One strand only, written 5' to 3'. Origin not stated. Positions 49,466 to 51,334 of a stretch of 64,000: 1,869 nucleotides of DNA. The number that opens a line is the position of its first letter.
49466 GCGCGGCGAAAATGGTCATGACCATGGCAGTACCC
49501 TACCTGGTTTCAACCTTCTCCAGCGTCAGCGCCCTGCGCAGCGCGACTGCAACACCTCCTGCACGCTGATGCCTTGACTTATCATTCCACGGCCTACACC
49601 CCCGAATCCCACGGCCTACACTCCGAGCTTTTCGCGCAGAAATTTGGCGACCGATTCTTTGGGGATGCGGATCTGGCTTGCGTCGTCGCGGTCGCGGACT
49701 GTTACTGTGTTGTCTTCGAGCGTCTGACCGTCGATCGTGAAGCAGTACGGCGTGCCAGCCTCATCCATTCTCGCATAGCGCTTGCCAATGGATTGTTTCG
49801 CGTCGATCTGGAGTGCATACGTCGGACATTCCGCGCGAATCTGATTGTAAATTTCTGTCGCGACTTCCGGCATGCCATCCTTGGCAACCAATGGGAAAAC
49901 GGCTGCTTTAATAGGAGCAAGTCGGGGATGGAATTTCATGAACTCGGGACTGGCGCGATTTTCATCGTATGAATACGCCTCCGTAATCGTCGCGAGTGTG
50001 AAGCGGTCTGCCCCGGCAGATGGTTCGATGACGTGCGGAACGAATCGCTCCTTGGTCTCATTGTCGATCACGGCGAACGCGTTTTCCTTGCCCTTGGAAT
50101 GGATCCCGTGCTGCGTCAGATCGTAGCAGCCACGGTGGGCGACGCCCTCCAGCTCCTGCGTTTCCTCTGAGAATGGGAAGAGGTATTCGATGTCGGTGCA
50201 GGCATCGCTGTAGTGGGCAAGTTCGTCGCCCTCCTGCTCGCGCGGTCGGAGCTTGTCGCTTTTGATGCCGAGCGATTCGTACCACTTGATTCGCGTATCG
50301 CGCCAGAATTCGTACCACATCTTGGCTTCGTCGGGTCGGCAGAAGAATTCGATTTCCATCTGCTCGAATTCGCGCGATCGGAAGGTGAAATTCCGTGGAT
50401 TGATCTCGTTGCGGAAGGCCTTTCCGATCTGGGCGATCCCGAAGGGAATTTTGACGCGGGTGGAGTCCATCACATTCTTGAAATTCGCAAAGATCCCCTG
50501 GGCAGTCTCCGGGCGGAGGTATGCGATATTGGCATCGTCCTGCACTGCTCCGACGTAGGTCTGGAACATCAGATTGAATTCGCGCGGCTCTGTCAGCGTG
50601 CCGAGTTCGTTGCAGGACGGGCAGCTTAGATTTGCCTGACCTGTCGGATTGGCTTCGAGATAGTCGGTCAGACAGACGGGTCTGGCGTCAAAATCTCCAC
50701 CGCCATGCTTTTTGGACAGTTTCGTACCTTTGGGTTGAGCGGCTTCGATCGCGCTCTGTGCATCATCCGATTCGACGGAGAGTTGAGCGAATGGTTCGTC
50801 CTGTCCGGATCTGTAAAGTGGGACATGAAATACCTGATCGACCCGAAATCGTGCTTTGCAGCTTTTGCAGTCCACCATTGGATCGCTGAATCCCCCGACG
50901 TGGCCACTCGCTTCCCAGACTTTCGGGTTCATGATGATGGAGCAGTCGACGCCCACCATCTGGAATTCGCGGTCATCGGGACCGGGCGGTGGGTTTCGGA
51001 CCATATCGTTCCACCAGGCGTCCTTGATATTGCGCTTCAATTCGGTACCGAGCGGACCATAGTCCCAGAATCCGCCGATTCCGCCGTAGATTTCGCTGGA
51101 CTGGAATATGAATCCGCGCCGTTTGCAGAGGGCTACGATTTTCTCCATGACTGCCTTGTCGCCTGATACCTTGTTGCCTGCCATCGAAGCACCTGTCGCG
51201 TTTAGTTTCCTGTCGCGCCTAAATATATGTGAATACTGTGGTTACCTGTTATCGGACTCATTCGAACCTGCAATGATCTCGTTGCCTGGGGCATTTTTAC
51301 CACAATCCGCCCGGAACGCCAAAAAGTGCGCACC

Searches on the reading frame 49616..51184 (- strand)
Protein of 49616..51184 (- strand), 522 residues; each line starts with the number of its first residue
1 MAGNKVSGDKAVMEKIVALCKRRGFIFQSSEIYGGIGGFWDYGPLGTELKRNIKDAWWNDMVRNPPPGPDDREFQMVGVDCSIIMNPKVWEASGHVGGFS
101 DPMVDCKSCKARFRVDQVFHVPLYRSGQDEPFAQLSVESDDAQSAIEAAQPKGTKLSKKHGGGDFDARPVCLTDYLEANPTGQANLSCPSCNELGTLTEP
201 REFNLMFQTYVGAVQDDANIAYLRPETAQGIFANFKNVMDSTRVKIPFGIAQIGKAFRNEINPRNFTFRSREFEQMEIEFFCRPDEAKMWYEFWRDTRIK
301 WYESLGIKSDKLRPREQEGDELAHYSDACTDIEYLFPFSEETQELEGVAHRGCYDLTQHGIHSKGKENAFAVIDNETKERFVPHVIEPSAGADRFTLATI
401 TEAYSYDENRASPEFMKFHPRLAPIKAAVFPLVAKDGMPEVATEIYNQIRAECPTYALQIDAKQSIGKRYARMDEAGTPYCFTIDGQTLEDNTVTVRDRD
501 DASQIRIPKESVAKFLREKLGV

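Call 36: search_protein_families(library=pfam, proteins=[window:49616-51184:-], max_evalue=0.00001)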
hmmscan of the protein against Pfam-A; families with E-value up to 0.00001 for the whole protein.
window:49616-51184:- (522 aa): 2 families
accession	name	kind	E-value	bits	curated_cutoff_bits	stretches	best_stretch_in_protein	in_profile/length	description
PF03129.25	HGTP_anticodon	-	1.7e-17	63.8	21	1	426-519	1-94/94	Anticodon binding domain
PF00587.30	tRNA-synt_2b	-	2.9e-11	44.2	29.3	1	219-361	9-147/179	tRNA synthetase class II core domain (G, H, P, S and T)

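Call 37: find_related_loci(query=window:49616-51184:-, collection=genome_contigs, flank=1000)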
Query window:49616-51184:- (522 aa) in genome_contigs; peptide patterns used: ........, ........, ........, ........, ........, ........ (x = any residue, [..] = any of these).
550 stretches matched a pattern; 537 encode a relative of the query (tblastn E <= 1e-3); the best 80 are kept; 80 distinct loci.
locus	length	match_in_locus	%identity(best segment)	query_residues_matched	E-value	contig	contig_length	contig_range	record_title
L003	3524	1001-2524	79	12-522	0e+0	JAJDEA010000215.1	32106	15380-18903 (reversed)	MAG: Phycisphaerae bacterium isolate OFTM303 OFTM303_214, whole genome shotgun sequence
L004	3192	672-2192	78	12-522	0e+0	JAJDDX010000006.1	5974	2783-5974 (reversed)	MAG: Phycisphaerae bacterium isolate OFTM243 OFTM243_5, whole genome shotgun sequence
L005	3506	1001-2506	76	13-520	0e+0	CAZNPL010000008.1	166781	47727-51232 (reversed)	MAG TPA_asm: uncultured Phycisphaeraceae bacterium isolate SRP141376_co2_188 genome assembly, contig: NODE_176_length_16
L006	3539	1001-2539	76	5-521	0e+0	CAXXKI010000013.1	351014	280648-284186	MAG: Phycisphaerae bacterium isolate bd3be242-9aa2-4165-bc29-2748e4656e29 genome assembly, contig: contig_13, whole geno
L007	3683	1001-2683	69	6-522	0e+0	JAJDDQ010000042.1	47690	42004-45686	MAG: Phycisphaerae bacterium isolate OFTM258 OFTM258_41, whole genome shotgun sequence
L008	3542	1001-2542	75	10-522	0e+0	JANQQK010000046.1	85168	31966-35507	MAG: Phycisphaerae bacterium isolate IP29b_bin.25 k99_3073629, whole genome shotgun sequence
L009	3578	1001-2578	72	12-522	0e+0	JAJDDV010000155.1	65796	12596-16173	MAG: Phycisphaerae bacterium isolate OFTM174 OFTM174_154, whole genome shotgun sequence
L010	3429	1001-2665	69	3-520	0e+0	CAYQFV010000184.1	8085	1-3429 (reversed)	MAG TPA_asm: uncultured Phycisphaeraceae bacterium isolate binchicken_co253_191 genome assembly, contig: NODE_7335_lengt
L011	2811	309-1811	74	12-522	0e+0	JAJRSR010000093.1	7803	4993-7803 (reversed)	MAG: Planctomycetota bacterium isolate Dive96_bin1.127 k141_1237165, whole genome shotgun sequence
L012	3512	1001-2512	73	9-521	0e+0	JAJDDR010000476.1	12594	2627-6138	MAG: Phycisphaerae bacterium isolate OFTM285 OFTM285_475, whole genome shotgun sequence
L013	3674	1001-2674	67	1-522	0e+0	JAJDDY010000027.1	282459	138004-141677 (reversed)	MAG: Phycisphaerae bacterium isolate OFTM250 OFTM250_26, whole genome shotgun sequence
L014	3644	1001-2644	68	10-522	0e+0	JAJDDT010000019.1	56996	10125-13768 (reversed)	MAG: Phycisphaerae bacterium isolate OFTM371 OFTM371_18, whole genome shotgun sequence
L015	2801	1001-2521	71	6-522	0e+0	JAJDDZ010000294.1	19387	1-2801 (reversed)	MAG: Phycisphaerae bacterium isolate OFTM286 OFTM286_293, whole genome shotgun sequence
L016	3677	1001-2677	66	6-522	0e+0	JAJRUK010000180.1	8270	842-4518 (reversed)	MAG: Planctomycetota bacterium isolate Dive96_bin10.178 k141_2444725, whole genome shotgun sequence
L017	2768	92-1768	67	13-520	0e+0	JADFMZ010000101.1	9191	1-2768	MAG: Planctomycetota bacterium isolate B5T3L8 B5T3L8_NODE2440, whole genome shotgun sequence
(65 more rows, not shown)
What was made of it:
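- Checked: 'Planctomycete-like' is right: the window's class II aminoacyl-tRNA synthetase is 76-79% identical to those of Phycisphaerae MAGs (call 37).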
